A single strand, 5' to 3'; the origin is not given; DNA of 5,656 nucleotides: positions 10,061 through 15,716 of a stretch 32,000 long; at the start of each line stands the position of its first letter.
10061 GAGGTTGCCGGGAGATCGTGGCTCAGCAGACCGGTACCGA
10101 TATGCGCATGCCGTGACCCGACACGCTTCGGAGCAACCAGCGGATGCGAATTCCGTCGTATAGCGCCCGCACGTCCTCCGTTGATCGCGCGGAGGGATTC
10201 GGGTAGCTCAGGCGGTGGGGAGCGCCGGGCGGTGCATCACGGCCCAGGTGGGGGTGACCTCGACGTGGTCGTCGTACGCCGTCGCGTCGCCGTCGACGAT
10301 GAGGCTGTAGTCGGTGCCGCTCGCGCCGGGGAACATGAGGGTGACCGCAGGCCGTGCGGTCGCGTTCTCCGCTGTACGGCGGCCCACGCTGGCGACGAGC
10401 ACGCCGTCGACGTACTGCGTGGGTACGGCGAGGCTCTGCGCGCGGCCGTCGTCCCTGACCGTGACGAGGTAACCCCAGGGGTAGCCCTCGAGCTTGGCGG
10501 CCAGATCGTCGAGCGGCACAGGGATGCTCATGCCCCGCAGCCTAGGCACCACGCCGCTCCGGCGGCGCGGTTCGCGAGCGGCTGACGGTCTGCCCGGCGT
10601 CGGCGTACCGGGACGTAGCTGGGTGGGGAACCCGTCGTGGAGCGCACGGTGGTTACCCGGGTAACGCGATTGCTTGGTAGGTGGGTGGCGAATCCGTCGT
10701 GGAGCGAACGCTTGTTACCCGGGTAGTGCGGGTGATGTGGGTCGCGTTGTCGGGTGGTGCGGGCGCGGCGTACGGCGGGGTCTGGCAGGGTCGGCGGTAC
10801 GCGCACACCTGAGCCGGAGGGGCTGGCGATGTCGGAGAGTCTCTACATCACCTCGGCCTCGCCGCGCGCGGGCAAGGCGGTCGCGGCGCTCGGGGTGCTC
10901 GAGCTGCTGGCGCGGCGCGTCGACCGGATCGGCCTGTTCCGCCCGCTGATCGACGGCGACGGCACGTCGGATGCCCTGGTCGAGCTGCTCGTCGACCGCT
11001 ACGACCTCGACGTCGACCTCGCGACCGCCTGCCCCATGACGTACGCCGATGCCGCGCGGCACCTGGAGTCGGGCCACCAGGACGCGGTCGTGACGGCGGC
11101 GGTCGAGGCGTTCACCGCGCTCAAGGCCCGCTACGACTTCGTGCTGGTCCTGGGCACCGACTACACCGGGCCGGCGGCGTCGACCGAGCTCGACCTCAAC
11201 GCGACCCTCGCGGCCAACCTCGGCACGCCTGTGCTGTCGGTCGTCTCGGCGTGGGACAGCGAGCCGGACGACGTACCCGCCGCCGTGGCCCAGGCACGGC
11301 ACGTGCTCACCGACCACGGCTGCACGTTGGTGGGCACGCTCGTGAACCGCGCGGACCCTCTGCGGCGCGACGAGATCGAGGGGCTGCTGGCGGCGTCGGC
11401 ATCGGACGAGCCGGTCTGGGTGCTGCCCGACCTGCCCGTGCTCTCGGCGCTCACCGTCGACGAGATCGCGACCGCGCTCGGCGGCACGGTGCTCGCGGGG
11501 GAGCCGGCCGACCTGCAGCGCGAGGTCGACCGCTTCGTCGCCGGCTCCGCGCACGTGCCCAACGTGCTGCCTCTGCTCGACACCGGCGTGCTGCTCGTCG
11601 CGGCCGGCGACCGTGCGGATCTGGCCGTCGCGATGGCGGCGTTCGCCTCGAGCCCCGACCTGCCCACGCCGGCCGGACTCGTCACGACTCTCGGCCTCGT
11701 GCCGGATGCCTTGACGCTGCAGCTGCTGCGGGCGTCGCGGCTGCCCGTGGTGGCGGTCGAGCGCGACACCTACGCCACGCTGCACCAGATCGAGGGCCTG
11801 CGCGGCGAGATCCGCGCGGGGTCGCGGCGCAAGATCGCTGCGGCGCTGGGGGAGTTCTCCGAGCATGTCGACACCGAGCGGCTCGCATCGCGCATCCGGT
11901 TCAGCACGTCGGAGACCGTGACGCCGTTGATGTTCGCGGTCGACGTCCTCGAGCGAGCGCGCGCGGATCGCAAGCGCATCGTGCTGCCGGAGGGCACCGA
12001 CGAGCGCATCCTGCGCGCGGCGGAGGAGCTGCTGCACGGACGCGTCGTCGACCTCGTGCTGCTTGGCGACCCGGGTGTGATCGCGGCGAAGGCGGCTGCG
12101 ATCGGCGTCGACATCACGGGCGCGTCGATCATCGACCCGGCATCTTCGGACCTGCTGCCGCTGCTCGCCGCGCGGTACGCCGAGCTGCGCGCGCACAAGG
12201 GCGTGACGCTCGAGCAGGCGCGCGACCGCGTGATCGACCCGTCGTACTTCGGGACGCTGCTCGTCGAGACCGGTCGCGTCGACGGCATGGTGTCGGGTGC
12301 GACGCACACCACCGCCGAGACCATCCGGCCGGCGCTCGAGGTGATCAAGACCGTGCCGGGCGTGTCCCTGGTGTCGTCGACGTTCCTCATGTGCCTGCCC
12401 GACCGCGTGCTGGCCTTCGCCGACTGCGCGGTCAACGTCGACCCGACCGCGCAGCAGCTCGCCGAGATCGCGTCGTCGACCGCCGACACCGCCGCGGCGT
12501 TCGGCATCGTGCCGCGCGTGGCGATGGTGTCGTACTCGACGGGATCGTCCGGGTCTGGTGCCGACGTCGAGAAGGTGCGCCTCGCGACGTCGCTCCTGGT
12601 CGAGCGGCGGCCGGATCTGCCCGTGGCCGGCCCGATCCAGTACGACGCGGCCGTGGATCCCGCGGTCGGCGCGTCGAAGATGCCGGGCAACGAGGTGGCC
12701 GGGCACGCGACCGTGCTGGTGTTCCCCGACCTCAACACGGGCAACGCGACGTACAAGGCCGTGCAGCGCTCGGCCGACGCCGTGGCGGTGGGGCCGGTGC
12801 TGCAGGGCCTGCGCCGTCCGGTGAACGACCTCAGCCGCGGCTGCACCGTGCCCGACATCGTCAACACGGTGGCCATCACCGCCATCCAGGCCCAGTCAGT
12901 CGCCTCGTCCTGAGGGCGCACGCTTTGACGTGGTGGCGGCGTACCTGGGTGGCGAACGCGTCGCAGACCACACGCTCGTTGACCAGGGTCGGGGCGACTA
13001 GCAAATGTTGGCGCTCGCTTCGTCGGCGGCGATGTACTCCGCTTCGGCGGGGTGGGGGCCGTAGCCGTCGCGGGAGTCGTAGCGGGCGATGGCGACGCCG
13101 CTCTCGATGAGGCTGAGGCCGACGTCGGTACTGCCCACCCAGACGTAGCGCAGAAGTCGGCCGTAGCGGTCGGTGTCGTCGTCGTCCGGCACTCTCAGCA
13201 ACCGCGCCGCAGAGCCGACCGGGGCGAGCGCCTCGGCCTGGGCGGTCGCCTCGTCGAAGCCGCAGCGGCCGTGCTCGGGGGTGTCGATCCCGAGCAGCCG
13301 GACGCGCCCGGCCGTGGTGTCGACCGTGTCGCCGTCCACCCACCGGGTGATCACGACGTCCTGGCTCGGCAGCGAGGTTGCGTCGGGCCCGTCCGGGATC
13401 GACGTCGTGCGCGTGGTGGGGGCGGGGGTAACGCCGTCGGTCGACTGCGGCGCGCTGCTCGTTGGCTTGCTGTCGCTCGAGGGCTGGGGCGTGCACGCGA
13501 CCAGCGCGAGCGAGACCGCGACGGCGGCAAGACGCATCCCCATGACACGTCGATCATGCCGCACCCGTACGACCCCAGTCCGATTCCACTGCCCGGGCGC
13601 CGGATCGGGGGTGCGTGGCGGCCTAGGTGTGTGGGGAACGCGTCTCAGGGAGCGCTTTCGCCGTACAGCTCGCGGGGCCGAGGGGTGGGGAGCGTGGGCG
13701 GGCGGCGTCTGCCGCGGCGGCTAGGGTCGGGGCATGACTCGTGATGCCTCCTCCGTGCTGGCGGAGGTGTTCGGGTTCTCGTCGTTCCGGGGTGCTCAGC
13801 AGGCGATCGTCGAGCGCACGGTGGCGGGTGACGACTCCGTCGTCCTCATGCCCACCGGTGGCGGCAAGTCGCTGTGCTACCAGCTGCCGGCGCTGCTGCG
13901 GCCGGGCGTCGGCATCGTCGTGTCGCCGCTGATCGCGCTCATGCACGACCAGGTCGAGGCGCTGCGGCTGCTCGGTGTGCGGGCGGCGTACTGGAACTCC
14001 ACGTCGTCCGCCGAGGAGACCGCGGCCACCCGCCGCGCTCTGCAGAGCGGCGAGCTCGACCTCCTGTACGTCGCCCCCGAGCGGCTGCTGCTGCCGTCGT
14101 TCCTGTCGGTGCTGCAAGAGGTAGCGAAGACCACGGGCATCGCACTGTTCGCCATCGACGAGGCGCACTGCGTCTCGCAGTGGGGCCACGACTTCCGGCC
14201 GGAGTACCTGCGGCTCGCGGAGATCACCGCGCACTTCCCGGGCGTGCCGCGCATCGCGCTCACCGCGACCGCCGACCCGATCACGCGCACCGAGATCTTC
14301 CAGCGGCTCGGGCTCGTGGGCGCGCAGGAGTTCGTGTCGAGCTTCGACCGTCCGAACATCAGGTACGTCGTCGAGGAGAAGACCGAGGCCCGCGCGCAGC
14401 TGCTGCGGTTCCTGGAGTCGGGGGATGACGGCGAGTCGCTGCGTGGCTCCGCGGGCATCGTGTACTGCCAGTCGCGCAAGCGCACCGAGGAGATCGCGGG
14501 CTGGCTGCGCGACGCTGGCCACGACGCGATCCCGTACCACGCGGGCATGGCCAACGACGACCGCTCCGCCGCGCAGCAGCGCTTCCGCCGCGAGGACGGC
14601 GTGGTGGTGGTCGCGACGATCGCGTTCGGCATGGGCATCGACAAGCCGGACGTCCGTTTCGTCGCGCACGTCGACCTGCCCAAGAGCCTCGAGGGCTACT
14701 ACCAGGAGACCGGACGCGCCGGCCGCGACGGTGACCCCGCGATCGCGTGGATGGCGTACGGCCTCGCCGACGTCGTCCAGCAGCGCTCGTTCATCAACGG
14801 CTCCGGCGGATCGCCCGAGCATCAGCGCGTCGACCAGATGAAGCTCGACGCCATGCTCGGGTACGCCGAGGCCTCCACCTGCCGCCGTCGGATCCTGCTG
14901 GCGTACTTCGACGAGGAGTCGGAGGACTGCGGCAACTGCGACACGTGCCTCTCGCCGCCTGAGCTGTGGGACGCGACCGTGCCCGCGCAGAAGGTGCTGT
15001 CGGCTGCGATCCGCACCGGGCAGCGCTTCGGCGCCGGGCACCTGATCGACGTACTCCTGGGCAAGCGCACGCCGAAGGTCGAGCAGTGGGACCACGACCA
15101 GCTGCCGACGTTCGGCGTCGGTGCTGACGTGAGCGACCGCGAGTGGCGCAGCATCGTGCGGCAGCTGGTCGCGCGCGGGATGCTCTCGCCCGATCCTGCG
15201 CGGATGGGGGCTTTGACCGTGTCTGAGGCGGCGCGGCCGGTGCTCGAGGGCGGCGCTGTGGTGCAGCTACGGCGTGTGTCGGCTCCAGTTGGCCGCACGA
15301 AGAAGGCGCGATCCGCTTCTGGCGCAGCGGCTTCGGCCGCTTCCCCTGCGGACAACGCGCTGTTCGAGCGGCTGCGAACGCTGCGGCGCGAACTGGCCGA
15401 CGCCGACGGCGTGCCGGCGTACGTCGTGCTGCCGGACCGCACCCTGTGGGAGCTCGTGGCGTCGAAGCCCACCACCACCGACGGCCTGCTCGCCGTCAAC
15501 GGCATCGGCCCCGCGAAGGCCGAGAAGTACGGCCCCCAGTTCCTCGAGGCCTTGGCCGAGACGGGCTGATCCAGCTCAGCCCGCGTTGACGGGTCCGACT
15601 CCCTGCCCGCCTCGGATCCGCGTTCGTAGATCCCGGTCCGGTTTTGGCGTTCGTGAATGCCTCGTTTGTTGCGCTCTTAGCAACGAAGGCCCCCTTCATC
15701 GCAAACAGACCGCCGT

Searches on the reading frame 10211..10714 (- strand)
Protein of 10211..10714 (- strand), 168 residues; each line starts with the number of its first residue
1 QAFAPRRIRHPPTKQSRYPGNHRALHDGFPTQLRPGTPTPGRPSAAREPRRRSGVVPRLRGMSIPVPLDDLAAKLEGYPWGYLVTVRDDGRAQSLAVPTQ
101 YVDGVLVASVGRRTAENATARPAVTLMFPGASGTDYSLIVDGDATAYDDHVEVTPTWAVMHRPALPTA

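Call 49: search_protein_families(library=pfam, proteins=[window:10211-10714:-], max_evalue=0.001)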
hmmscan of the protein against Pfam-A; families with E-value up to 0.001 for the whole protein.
window:10211-10714:- (168 aa): 1 family
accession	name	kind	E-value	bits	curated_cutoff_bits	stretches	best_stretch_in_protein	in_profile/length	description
PF01243.27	PNPOx_N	-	0.00018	22.3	28.1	1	72-155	6-84/120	Pyridoxamine 5'-phosphate oxidase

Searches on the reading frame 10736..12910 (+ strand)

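Call 49: search_protein_families(library=pfam, proteins=[window:10736-12910:+], max_evalue=0.001)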
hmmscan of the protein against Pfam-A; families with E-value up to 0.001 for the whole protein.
window:10736-12910:+ (725 aa): 3 families
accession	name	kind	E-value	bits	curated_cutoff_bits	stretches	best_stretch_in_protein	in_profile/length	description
PF01515.24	PTA_PTB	-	6.4e-123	410.6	24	1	400-716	2-319/319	Phosphate acetyl/butaryl transferase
PF13500.12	AAA_26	-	4e-20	73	27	1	35-215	2-177/198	AAA domain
PF07085.17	DRTGG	-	5.4e-17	62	25.2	1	243-353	1-103/105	DRTGG domain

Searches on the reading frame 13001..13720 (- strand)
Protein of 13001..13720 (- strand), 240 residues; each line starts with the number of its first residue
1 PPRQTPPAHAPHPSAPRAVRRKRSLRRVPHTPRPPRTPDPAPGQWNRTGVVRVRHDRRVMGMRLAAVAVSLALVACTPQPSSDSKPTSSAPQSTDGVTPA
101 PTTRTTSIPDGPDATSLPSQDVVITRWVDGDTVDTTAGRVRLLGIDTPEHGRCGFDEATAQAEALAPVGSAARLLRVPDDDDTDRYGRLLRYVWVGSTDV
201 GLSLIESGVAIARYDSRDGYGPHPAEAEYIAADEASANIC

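Call 49: search_protein_families(library=pfam, proteins=[window:13001-13720:-], max_evalue=0.001)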
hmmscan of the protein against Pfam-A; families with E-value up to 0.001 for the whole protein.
window:13001-13720:- (240 aa): 1 family
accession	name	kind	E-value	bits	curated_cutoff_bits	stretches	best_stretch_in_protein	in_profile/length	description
PF00565.23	SNase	-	2.3e-08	34.9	21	1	139-228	1-94/107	Staphylococcal nuclease homologue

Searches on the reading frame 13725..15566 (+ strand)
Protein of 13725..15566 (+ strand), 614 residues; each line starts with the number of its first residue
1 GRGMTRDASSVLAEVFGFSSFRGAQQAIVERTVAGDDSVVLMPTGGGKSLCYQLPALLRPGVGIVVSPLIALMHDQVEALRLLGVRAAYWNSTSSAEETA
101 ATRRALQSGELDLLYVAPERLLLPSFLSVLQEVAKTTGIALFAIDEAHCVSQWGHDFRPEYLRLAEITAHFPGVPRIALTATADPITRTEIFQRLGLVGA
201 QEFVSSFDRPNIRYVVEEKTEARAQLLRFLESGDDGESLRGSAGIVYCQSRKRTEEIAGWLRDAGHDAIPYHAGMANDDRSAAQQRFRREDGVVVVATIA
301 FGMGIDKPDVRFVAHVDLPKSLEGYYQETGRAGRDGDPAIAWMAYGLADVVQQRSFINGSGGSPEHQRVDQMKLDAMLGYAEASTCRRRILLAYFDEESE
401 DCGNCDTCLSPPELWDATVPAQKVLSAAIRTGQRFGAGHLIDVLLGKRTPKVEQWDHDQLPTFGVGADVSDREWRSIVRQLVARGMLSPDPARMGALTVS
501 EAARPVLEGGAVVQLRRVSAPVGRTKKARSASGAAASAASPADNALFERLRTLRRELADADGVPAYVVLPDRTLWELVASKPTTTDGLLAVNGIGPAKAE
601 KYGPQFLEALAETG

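Call 49: search_protein_families(library=pfam, proteins=[window:13725-15566:+], max_evalue=0.001)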
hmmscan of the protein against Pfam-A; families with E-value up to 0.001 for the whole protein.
window:13725-15566:+ (614 aa): 5 families
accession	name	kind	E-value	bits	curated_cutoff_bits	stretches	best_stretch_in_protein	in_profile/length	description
PF09382.16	RQC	-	1.1e-35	122.4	23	1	411-519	1-109/114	RQC domain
PF00270.35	DEAD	-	5.1e-23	82.1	26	1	24-184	3-161/167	DEAD/DEAH box helicase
PF00570.28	HRDC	-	1e-22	80.3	23.8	1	544-610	2-68/68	HRDC domain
PF16124.10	RecQ_Zn_bind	-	3.6e-19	69.7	25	1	348-409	2-66/66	RecQ zinc-binding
PF00271.37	Helicase_C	-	3.9e-19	69.4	23.5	1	237-336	11-110/110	Helicase conserved C-terminal domain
